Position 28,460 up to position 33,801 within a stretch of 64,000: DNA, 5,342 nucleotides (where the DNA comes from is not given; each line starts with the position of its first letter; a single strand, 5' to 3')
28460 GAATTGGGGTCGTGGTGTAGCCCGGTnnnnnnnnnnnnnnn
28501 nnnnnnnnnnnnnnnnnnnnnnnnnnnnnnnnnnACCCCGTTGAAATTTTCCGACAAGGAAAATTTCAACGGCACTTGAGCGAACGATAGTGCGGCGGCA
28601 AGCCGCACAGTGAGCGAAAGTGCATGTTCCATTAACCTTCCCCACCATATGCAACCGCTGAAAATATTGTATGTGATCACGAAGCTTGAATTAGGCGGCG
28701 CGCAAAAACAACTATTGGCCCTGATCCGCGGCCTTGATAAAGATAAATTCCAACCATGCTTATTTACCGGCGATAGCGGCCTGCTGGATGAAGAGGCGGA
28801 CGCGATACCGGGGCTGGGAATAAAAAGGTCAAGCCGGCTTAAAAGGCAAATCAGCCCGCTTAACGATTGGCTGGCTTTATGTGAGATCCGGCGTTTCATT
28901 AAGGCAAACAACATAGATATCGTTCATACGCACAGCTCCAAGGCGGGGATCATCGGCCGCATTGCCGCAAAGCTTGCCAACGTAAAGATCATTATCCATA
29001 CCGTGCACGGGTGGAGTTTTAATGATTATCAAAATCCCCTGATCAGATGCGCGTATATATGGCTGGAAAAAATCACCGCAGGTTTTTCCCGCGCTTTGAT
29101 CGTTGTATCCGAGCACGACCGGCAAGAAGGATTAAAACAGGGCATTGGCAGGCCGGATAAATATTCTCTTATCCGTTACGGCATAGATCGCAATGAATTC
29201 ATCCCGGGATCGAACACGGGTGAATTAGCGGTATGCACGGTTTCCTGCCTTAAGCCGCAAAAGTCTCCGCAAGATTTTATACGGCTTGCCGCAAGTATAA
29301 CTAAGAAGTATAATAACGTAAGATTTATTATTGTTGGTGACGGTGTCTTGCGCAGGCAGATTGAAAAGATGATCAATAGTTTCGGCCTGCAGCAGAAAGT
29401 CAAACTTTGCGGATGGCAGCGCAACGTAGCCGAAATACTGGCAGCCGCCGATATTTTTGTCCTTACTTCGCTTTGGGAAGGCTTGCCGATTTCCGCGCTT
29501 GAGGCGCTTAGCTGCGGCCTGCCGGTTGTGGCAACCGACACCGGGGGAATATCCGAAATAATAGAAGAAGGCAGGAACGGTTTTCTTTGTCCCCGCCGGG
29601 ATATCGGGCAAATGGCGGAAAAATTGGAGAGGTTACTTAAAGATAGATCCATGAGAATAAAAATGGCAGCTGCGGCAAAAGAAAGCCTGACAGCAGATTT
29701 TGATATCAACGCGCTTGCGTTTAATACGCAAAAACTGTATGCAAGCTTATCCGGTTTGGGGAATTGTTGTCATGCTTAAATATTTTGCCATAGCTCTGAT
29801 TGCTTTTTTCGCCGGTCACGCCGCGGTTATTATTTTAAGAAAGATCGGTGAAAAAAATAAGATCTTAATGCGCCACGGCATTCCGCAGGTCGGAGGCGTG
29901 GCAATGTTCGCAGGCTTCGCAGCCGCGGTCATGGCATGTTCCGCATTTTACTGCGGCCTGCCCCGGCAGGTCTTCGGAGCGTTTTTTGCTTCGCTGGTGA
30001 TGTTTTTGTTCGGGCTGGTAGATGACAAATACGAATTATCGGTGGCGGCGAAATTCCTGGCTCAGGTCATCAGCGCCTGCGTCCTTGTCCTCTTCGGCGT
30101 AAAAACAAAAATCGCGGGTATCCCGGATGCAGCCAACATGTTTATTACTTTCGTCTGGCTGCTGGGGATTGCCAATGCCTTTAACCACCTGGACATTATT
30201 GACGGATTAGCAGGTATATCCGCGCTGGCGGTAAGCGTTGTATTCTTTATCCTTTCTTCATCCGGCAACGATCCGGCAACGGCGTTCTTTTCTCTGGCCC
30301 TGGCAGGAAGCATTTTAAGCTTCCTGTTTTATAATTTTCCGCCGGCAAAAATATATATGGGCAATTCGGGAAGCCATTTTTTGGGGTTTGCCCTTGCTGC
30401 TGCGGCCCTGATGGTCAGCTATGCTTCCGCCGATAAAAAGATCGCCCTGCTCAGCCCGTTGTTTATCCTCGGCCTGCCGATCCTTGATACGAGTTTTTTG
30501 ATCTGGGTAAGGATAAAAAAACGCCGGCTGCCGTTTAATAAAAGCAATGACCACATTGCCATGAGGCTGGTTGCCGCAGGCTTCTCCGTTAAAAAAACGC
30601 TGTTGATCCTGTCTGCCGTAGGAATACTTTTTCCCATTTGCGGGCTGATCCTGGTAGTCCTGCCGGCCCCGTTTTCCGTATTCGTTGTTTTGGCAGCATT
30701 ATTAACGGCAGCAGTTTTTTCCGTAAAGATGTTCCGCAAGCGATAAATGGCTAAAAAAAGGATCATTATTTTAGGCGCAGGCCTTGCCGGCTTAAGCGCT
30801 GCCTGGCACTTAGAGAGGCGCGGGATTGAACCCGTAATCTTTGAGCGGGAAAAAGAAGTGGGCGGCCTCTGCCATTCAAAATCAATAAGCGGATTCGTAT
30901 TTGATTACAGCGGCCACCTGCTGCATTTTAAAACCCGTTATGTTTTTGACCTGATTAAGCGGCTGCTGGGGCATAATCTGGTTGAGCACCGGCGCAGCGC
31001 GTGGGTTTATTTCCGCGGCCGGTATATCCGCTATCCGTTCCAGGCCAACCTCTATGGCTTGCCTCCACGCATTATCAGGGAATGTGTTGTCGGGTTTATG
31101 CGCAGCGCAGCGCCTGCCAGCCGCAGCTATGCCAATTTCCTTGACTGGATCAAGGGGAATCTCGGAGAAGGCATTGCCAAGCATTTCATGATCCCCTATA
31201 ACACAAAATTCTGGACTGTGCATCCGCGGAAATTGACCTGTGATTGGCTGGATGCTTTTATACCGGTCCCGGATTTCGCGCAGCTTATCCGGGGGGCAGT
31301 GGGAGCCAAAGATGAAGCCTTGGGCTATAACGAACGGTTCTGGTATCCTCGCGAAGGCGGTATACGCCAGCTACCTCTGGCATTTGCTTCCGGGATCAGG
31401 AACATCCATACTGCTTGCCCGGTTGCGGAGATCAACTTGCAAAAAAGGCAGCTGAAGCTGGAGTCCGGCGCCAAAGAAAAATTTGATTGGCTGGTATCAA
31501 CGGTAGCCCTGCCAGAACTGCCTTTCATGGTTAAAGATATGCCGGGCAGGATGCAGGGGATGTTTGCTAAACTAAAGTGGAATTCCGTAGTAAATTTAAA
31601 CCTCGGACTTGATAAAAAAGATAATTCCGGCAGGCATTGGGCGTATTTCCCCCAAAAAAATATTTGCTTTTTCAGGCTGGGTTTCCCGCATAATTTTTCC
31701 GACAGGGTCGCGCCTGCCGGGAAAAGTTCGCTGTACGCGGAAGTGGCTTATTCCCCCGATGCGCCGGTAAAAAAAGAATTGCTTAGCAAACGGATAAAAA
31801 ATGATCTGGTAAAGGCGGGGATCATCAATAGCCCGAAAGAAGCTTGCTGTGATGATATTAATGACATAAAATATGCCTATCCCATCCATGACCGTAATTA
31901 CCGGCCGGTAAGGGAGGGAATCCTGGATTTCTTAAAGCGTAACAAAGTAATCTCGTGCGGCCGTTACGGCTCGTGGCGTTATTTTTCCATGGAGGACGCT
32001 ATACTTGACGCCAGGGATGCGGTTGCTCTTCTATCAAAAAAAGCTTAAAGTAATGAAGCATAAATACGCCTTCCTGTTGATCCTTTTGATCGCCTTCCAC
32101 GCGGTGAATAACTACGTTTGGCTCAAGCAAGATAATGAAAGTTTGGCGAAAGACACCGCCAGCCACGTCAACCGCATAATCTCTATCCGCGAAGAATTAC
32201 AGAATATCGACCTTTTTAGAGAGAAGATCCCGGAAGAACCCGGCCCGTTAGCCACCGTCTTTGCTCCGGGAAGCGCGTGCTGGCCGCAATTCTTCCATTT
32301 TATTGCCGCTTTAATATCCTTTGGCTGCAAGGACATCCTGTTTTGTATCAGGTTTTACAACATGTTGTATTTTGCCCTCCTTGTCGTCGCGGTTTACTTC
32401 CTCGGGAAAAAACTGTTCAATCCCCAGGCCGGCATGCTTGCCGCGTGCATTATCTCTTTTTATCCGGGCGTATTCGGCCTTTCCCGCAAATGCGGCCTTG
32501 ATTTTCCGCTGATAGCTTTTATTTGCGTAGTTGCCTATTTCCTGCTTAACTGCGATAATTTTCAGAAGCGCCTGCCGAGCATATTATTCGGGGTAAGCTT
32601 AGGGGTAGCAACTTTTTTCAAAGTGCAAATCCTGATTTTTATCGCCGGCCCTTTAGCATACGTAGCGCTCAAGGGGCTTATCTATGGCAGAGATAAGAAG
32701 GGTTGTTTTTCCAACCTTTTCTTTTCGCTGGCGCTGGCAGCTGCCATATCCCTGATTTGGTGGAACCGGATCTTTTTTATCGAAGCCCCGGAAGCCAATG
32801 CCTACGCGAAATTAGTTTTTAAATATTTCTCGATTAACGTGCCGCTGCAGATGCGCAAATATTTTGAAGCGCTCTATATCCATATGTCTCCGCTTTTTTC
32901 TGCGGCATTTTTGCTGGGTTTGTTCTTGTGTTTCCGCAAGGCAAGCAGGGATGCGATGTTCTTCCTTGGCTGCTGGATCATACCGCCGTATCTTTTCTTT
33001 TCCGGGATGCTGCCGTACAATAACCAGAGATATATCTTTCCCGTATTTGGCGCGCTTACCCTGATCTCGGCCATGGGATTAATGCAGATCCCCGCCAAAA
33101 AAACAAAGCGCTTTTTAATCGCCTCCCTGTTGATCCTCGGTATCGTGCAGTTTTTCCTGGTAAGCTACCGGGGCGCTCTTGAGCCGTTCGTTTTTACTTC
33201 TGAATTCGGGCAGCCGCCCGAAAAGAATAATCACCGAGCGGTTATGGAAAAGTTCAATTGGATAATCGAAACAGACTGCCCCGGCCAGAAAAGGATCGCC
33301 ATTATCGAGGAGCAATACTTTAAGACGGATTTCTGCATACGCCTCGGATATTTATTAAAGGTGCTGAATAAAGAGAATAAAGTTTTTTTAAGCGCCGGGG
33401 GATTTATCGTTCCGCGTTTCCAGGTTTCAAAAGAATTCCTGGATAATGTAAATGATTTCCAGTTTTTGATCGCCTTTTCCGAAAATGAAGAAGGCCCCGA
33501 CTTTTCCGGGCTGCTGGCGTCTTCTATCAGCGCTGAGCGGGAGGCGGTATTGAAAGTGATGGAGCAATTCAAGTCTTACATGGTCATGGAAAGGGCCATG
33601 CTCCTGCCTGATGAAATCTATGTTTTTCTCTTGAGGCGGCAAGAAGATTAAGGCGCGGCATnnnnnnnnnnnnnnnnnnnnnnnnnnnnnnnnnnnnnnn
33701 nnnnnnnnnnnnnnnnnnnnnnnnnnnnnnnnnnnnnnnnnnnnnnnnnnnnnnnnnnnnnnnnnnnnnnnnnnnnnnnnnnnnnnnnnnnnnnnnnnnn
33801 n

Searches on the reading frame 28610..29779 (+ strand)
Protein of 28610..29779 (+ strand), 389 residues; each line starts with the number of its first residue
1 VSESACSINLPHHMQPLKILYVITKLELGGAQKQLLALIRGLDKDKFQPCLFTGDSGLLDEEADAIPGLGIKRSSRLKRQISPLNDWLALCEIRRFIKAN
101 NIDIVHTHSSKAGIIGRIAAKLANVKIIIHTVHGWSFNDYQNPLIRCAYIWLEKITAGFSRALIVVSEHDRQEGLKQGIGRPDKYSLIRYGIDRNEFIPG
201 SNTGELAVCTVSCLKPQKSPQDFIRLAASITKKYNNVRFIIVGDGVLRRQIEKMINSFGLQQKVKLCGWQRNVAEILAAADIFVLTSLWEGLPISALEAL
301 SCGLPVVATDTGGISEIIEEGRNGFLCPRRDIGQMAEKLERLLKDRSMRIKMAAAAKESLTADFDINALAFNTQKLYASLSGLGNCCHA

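Call 30: search_protein_families(library=pfam, proteins=[window:28610-29779:+], max_evalue=0.00001)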
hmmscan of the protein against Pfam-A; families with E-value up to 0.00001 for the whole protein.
window:28610-29779:+ (389 aa): 7 families
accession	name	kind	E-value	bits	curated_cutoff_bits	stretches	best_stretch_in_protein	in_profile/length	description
PF00534.26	Glycos_transf_1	-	7.6e-42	143.2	26.4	1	194-358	4-171/172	Glycosyl transferases group 1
PF13692.12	Glyco_trans_1_4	-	2.8e-37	128.6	27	1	208-345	4-142/142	Glycosyl transferases group 1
PF13439.12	Glyco_transf_4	-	3.6e-21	76.4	28.5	1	29-194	2-168/170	Glycosyltransferase Family 4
PF13579.12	Glyco_trans_4_4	-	1.4e-18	68.2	29.7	1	29-191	1-158/158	Glycosyl transferase 4-like domain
PF13477.12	Glyco_trans_4_2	-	1.3e-09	38.8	23.4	1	76-160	49-132/139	Glycosyl transferase 4-like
PF13524.12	Glyco_trans_1_2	-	2.9e-09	37.5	25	1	235-366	13-135/144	Glycosyl transferase-like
PF20706.3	GT4-conflict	-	7.6e-09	35.5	26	1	271-363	273-375/385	Family 4 Glycosyltransferase in conflict systems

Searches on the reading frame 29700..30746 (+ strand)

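Call 30: search_protein_families(library=pfam, proteins=[window:29700-30746:+], max_evalue=0.00001)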
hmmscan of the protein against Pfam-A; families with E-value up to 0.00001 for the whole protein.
window:29700-30746:+ (348 aa): 1 family
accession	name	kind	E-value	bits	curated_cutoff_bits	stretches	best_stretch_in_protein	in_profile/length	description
PF00953.26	Glycos_transf_4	-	9.2e-32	110.7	27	1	92-239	2-159/160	Glycosyl transferase family 4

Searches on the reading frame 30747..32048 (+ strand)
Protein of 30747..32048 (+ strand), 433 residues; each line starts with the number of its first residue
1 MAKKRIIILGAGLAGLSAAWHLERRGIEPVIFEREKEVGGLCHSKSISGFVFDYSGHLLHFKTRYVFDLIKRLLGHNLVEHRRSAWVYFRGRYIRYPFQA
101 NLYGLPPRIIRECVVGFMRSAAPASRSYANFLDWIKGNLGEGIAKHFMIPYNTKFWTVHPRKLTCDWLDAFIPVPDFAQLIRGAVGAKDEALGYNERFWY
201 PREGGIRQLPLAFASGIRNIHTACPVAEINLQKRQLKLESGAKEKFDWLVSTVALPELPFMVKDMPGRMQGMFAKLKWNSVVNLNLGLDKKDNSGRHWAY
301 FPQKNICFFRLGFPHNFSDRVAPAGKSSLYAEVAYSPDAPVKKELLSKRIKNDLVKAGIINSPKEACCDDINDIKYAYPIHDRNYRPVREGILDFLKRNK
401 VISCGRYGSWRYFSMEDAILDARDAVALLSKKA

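Call 30: search_protein_families(library=pfam, proteins=[window:30747-32048:+], max_evalue=0.00001)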
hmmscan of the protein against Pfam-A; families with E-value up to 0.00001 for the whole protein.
window:30747-32048:+ (433 aa): 3 families
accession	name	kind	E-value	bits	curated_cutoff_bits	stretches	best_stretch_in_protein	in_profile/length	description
PF01593.30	Amino_oxidase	-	1.3e-24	87.7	19.8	1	13-427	1-440/443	Flavin containing amine oxidoreductase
PF13450.12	NAD_binding_8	-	3.7e-15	56.4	21.9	1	8-73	1-68/68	NAD(P)-binding Rossmann-like domain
PF01266.30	DAO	-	1.9e-07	31.4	27.9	1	5-40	1-36/353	FAD dependent oxidoreductase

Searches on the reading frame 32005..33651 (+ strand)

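Call 4: search_protein_families(library=pfam, proteins=[window:32005-33651:+], max_evalue=0.01)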
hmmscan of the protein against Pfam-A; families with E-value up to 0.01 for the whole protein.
window:32005-33651:+ (548 aa): 3 families
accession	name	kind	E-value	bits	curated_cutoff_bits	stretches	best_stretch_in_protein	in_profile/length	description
PF13231.12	PMT_2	-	2.8e-10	41.1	26.1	1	109-252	18-159/160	Dolichyl-phosphate-mannose-protein mannosyltransferase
PF02366.24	PMT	-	4.4e-07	30.1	22.7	1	113-259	83-239/245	Dolichyl-phosphate-mannose-protein mannosyltransferase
PF13730.12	HTH_36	-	0.006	16.8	25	0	21-65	6-49/55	Helix-turn-helix domain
